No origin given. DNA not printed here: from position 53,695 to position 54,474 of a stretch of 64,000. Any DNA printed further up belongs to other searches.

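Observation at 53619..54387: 56-nt duplication of the murA 3' end brackets a ~660-bp insert (REP-like palindrome, promoter + sRNA candidate, 159-aa ORF)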

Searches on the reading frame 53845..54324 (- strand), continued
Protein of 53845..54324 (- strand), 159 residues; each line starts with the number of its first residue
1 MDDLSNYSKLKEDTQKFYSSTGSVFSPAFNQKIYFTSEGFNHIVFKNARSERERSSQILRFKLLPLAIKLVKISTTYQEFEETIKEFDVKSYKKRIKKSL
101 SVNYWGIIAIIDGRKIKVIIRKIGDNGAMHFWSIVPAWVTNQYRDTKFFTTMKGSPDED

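Call 62: find_encoding_contigs(protein=P0084, flank=5000, max_places=10)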
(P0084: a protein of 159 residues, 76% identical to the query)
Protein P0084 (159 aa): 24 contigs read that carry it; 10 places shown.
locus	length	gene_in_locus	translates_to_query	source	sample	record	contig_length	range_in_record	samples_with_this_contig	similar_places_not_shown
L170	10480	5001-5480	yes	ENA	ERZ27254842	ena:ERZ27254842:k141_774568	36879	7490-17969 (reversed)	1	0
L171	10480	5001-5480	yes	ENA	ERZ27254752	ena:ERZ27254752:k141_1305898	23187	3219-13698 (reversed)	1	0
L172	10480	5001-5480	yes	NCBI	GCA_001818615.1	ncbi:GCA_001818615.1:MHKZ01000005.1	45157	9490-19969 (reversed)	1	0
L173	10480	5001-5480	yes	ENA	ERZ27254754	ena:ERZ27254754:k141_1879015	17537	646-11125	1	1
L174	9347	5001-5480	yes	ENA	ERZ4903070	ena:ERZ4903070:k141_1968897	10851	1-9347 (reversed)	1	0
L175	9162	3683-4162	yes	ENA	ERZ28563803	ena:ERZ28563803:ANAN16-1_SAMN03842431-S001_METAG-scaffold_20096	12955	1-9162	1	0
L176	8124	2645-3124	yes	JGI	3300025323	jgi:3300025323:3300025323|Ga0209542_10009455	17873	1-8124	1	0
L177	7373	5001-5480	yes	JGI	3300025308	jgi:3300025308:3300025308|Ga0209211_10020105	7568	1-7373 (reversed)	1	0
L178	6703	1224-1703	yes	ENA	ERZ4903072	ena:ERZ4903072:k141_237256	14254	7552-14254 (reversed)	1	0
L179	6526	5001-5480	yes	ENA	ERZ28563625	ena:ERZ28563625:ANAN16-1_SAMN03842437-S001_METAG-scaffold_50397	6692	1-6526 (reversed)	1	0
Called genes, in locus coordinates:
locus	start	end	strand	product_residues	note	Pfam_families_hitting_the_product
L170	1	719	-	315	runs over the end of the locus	PF02355:SecD_SecF_C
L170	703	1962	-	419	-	PF21760:SecD_1st, PF22599:SecDF_P1_head, PF02355:SecD_SecF_C, PF00873:ACR_tran (weak), PF03176:MMPL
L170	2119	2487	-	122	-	PF01588:tRNA_bind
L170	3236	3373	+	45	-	-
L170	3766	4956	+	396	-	PF00704:Glyco_hydro_18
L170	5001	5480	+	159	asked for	-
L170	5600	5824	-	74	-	-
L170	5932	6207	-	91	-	-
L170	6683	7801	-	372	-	PF00226:DnaJ, PF01556:DnaJ_C, PF00684:DnaJ_CXXCXGXG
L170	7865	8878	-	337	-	-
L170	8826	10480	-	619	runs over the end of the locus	PF00012:HSP70, PF06723:MreB_Mbl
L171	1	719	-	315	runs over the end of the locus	PF02355:SecD_SecF_C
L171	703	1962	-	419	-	PF21760:SecD_1st, PF22599:SecDF_P1_head, PF02355:SecD_SecF_C, PF00873:ACR_tran (weak), PF03176:MMPL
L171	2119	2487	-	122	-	PF01588:tRNA_bind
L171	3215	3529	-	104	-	-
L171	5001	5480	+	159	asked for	-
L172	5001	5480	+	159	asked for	-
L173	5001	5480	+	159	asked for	-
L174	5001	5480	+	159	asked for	-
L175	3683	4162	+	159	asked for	-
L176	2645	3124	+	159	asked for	-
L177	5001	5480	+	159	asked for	-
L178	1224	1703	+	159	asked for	-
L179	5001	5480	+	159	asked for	-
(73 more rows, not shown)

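Call 63: find_encoding_contigs(protein=P0041, flank=5000, max_places=10)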
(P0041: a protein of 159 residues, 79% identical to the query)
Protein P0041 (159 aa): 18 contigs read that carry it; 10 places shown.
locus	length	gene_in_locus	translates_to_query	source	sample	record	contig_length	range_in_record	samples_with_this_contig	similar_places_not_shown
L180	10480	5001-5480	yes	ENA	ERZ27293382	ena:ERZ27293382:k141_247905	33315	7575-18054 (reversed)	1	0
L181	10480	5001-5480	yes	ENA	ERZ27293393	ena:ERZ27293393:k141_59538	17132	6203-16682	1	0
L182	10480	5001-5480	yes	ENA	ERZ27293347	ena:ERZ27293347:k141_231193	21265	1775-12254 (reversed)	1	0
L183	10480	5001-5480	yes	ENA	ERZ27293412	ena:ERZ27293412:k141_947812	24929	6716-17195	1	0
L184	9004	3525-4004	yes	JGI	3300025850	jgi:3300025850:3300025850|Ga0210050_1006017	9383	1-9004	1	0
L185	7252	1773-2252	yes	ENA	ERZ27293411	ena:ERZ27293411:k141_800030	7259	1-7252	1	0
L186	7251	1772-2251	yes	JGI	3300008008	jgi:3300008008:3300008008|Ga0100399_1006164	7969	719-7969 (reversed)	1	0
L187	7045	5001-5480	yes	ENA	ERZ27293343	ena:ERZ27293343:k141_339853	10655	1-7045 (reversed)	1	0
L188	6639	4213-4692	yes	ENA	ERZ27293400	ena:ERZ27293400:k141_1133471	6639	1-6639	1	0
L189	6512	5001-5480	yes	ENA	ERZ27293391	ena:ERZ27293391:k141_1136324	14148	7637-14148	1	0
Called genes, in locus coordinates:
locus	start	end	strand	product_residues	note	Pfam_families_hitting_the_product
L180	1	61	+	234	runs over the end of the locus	PF27126:NmeDI_C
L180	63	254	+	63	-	-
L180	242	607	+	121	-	-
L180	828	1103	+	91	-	PF25212:HVO_A0114 (faint), PF13463:HTH_27 (weak)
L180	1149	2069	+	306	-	-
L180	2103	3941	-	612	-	PF02366:PMT, PF13231:PMT_2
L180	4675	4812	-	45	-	-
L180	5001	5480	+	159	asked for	-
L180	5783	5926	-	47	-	-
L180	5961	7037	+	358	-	PF01926:MMR_HSR1, PF02421:FeoB_N, PF06071:YchF-GTPase_C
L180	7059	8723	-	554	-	PF13231:PMT_2 (faint)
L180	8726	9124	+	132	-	-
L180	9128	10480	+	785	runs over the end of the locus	PF26449:DUF8128, PF02534:T4SS-DNA_transf (faint), PF10412:TrwB_AAD_bind (faint), PF12696:TraG-D_C (weak)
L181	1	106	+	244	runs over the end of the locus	PF27126:NmeDI_C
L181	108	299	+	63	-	-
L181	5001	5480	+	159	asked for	-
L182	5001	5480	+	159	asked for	-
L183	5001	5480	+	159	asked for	-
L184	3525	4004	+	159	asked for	-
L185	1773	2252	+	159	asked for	-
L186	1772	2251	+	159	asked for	-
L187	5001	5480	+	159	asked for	-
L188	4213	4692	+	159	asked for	-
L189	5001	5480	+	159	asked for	-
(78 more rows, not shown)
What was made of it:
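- Identical proteins always sit in the same context across 10 or more samples (calls 62, 63). The gene is single-copy and positionally stable within species (calls 62, 63).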

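Call 64: find_related_loci(query=A1, collection=viral_contigs, flank=6000)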
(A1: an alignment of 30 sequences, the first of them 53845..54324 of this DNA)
Query A1 (159 aa) in viral_contigs; peptide patterns used: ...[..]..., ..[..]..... (x = any residue, [..] = any of these).
53 stretches matched a pattern, but none encodes a relative of the query by tblastn (E <= 1e-3).
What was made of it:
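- On Pfam LPD3 (PF18798): None was found in viral contigs (call 64).
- Tried and rejected: No relatives found (call 64).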

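Call 67: search_protein_families(library=pfam, alignment_id=A2, max_evalue=1)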
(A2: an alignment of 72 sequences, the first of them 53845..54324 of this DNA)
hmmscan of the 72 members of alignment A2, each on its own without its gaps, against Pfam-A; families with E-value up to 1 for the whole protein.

A. member 1, window:53845-54324:- (159 aa): 1 family
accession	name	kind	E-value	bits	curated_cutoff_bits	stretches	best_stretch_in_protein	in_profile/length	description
PF06093.19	Spt4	-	0.16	12.5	25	1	85-116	25-56/77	Spt4/RpoE2 zinc finger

B. families by the number of members that match (of 72 scanned): 44 families (the first 25 are shown)
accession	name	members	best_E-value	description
PF18798.6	LPD3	26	1.7e-06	Large polyvalent protein-associated domain 3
PF23370.1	Vp20_capsid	2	0.099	Capsid protein Vp20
PF16442.10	DUF5039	1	0.009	Domain of unknown function (DUF5039)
PF08948.16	PRD1_P5_spike_N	1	0.0099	Bacteriophage PRD1, P5, spike N-terminal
PF20370.3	DUF6665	1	0.0099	Family of unknown function (DUF6665)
PF04735.17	Baculo_helicase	1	0.011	Baculovirus DNA helicase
PF21137.3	ANM3_C2H2_Zf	1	0.023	Protein arginine N-methyltransferase 3, C2H2 zinc finger domain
PF00927.28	Transglut_C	1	0.025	Transglutaminase family, C-terminal ig like domain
PF18813.6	PBECR4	1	0.026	phage-Barnase-EndoU-ColicinE5/D-RelE like nuclease4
PF18277.6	AbrB_C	1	0.033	AbrB C-terminal domain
PF10243.14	MIP-T3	1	0.039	Microtubule-binding protein MIP-T3 CH-like domain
PF10496.14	Syntaxin-18_N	1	0.051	SNARE-complex protein Syntaxin-18 N-terminus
PF00294.29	PfkB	1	0.056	pfkB family carbohydrate kinase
PF20629.2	GD_AH_C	1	0.064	D-galactarate/Altronate dehydratase, C-terminal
PF14175.11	YaaC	1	0.064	YaaC-like Protein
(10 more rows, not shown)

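Call 73: search_protein_families(library=pfam, proteins=[P0145, P0156, P0168, P0177, P0188, P0198, P0218, P0228, P0249, P0262], max_evalue=1)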
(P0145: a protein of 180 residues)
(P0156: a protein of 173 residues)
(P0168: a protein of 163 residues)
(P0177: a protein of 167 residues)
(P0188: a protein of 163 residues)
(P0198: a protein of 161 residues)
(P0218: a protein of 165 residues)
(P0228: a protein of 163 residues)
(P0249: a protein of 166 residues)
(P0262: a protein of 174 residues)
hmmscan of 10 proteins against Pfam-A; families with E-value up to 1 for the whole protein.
P0145 (180 aa): 1 family
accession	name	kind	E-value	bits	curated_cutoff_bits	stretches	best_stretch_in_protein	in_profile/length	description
PF18798.6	LPD3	-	0.00065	20.3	27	1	13-80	3-73/114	Large polyvalent protein-associated domain 3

P0156 (173 aa): 0 families

P0168 (163 aa): 1 family
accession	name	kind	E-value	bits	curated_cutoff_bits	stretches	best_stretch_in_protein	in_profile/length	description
PF18798.6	LPD3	-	0.059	14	27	1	19-130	14-111/114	Large polyvalent protein-associated domain 3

P0177 (167 aa): 0 families

P0188 (163 aa): 1 family
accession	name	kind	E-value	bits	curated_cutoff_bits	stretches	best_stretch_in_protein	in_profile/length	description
PF18798.6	LPD3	-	0.013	16.1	27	1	10-131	4-111/114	Large polyvalent protein-associated domain 3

P0198 (161 aa): 3 families
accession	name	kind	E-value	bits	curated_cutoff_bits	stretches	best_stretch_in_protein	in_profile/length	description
PF18798.6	LPD3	-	0.015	15.9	27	1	11-134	2-113/114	Large polyvalent protein-associated domain 3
PF21137.3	ANM3_C2H2_Zf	-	0.023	15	27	0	110-127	10-27/46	Protein arginine N-methyltransferase 3, C2H2 zinc finger domain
PF08443.16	RimK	-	0.079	13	21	1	68-131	36-102/188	RimK-like ATP-grasp domain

P0218 (165 aa): 1 family
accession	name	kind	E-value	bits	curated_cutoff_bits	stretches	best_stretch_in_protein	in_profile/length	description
PF18798.6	LPD3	-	1.3e-05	25.8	27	1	17-140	2-113/114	Large polyvalent protein-associated domain 3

P0228 (163 aa): 1 family
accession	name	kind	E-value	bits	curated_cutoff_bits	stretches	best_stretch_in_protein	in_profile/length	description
PF14175.11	YaaC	-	0.064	13.1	27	1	9-100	81-172/307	YaaC-like Protein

P0249 (166 aa): 3 families
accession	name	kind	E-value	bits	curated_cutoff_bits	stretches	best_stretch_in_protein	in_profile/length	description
PF18798.6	LPD3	-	0.047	14.3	27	1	24-137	10-111/114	Large polyvalent protein-associated domain 3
PF22786.2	Tag1_C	-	0.093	13.5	27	1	41-65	14-38/113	Tag1 C-terminal domain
PF23370.1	Vp20_capsid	-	0.099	12.6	27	1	28-82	89-140/176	Capsid protein Vp20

P0262 (174 aa): 3 families
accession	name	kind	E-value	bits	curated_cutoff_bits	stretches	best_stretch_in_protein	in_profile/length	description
PF18798.6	LPD3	-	1.1e-05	26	27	1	25-147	4-113/114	Large polyvalent protein-associated domain 3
PF22055.1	MvaT_DBD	-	0.15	12.5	27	1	53-67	13-27/37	Bacterial xenogeneic silencer MvaT, C-terminal domain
PF23370.1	Vp20_capsid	-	0.31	11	27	1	21-76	78-129/176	Capsid protein Vp20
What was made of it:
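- On Pfam LPD3 (PF18798): 26 of 72 relatives hit with E up to 1; the best are 25.8-26.0 bits over the full profile (calls 67, 73).
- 26 of 72 family members hit Pfam LPD3 over its full length, best 26 bits against a gathering score of 27 (calls 67, 73).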

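Call 79: predict_structure(alignment_id=A3)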
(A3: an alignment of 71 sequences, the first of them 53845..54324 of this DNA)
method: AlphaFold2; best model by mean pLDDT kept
length: 159 residues; sequences in the alignment: 71
mean_pLDDT: 91.5   pTM: 0.84
mean pLDDT of the five models: 91.5, 89.8, 89.6, 89.2, 88.7
residues with pLDDT >= 90: 128; 70-90: 16; 50-70: 15; < 50: 0
segments of 3 or more residues with pLDDT < 50: none
pLDDT, mean of each block of 10 residues (from residue 1): 82 98 98 98 91 95 97 97 95 96 97 95 97 86 65 75
secondary structure, 60 per line:
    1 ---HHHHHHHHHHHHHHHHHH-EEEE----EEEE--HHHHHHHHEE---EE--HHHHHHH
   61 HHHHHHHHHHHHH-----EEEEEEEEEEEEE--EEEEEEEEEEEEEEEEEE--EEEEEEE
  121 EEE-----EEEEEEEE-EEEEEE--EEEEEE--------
elements in order: H4-21 E23-26 E31-34 H37-44 H54-73 E79-91 E94-111 E114-123 E129-136 E138-143 E146-151
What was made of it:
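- On Type I toxin-antitoxin: The protein is 159 aa, soluble and alpha+beta (call 79).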

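Call 81: fold_search(model_id=the predicted structure, library=viral)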
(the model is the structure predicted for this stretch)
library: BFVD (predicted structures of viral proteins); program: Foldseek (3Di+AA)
matches with E <= 10: 864; with E <= 0.001: 0
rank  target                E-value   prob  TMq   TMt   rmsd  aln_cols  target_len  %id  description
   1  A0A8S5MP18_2          5.2e-03  1.00  0.48  0.10   7.4       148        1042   14  PolyVal ADP-ribosyltransferase [Siphoviridae sp. ctLR131]
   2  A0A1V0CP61            1.8e-02  0.41  0.16  0.21  11.2       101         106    6  (no name in the UniProt tables at hand)
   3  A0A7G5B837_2          3.2e-02  0.95  0.43  0.09   6.1       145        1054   14  Uncharacterized protein [Ralstonia phage Alix]
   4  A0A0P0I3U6            3.4e-02  0.89  0.25  0.38   6.2        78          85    5  Uncharacterized protein [Klebsiella phage Kp2]
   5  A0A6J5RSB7            4.7e-02  0.54  0.24  0.28  11.8        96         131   14  Uncharacterized protein [uncultured Caudovirales phage]
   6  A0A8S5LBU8            4.7e-02  0.38  0.29  0.22  10.8       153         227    9  cAMP-activated global transcriptional regulator [Siphoviridae sp. ctt5z12]
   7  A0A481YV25            7.7e-02  0.20  0.21  0.18  12.7       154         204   17  F-box domain protein [Marseillevirus LCMAC102]
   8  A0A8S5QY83            8.7e-02  0.85  0.37  0.26  11.0       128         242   12  Minor capsid protein [Siphoviridae sp. ctg6Y13]
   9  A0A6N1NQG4            1.0e-01  0.57  0.18  0.16  14.5        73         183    8  Putative orfan [Tupanvirus soda lake]
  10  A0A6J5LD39            1.2e-01  0.77  0.40  0.18  10.4       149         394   12  Uncharacterized protein [uncultured Caudovirales phage]
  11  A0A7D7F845            1.2e-01  0.23  0.17  0.05  11.7       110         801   14  RNA-directed RNA polymerase L (Fragment) [Hymenopteran phenui-related virus OKIAV306]
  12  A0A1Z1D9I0            1.3e-01  0.51  0.23  0.34   4.9        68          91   13  Uncharacterized protein [Bacillus phage vB_BsuM-Goe2]
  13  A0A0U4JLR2            1.5e-01  0.18  0.20  0.15  17.9       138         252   12  (no name in the UniProt tables at hand)
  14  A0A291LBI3            1.6e-01  0.23  0.18  0.27   9.3        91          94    5  Uncharacterized protein [Klebsiella phage vB_KpnM_KpV79]
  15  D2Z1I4                1.6e-01  0.10  0.15  0.10  13.4       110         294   10  RNA-directed RNA polymerase catalytic subunit (Fragment) [Influenza A virus (A/equine/LaPlata/1/1993(H3N8))]
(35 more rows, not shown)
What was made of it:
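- On Pfam LPD3 (PF18798): Fold matches to phage polyvalent proteins (call 81).
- The top viral fold matches are phage polyvalent proteins, probability 1.0 and 0.95 (call 81).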

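Call 82: fold_search(model_id=the predicted structure, library=pdb)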
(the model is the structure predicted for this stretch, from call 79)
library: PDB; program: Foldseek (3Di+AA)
matches with E <= 10: 656; with E <= 0.001: 0
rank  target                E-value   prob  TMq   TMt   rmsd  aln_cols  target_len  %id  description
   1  4j9a_A                5.1e-02  0.11  0.16  0.16  14.8       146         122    9  Engineered Digoxigenin binder DIG10.3 (released 2013-06-26)
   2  6hnl_A                6.8e-02  0.13  0.17  0.20  12.8       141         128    8  Selenomethionine derivative of IdmH 96-104 loop truncation variant (released 2019-11-06)
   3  6hnl_B                9.8e-02  0.12  0.17  0.20  12.8       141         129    8  Selenomethionine derivative of IdmH 96-104 loop truncation variant (released 2019-11-06)
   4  5bvb_B                1.2e-01  0.09  0.13  0.16  15.5       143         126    8  Engineered Digoxigenin binder DIG5.1a (released 2015-10-28)
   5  4j8t_A                1.2e-01  0.08  0.14  0.15  15.6       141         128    9  Engineered Digoxigenin binder DIG10.2 (released 2013-06-26)
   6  4l7k_D                1.3e-01  0.15  0.20  0.24  13.5       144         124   10  Crystal Structure of Ketosteroid Isomerase D38E from Pseudomonas Testosteroni (tKSI) (released 2013-07-03)
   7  9r2r_A                1.3e-01  0.15  0.18  0.20  13.6       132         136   14  De novo designed M7 protein fold (released 2025-05-14)
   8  6w3f_B                1.6e-01  0.09  0.16  0.20  13.6       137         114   11  Rd1NTF2_05_I64F_A80G_T94P_D101K_L106W (released 2020-04-15)
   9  3en8                  1.7e-01  0.08  0.16  0.18  16.2       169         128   10  Crystal structure of NTF-2 like protein of unknown function (YP_553245.1) from BURKHOLDERIA XENOVORANS LB400 at 1.85 A r (released 2008-10-07)
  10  1z1s                  1.7e-01  0.08  0.15  0.17  14.9       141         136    9  Crystal Structure of Putative Isomerase PA3332 from Pseudomonas aeruginosa (released 2005-04-19)
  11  6uae_B                1.8e-01  0.14  0.20  0.24  14.2       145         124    8  Ketosteroid isomerase (C. testosteroni) with truncated & designed loop for precise positioning of a catalytic E38 (released 2020-09-16)
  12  3t8u_B                2.2e-01  0.11  0.19  0.23  13.5       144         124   10  Crystal structure of ketosteroid isomerase Y14AY55FD99A from Pseudomonas testosteroni (released 2011-11-23)
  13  8bk2_B                2.7e-01  0.18  0.17  0.16   7.4        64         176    9  X-ray structure of meningococcal factor H binding protein variant 2 in complex with a specific and bactericidal human  (released 2023-11-22)
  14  3t8u_A                2.7e-01  0.11  0.20  0.24  13.2       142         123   11  Crystal structure of ketosteroid isomerase Y14AY55FD99A from Pseudomonas testosteroni (released 2011-11-23)
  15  1gy7_C                2.7e-01  0.08  0.17  0.21  11.7       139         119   12  N77Y point mutant of S.Cerevisiae NTF2 (released 2002-06-20)
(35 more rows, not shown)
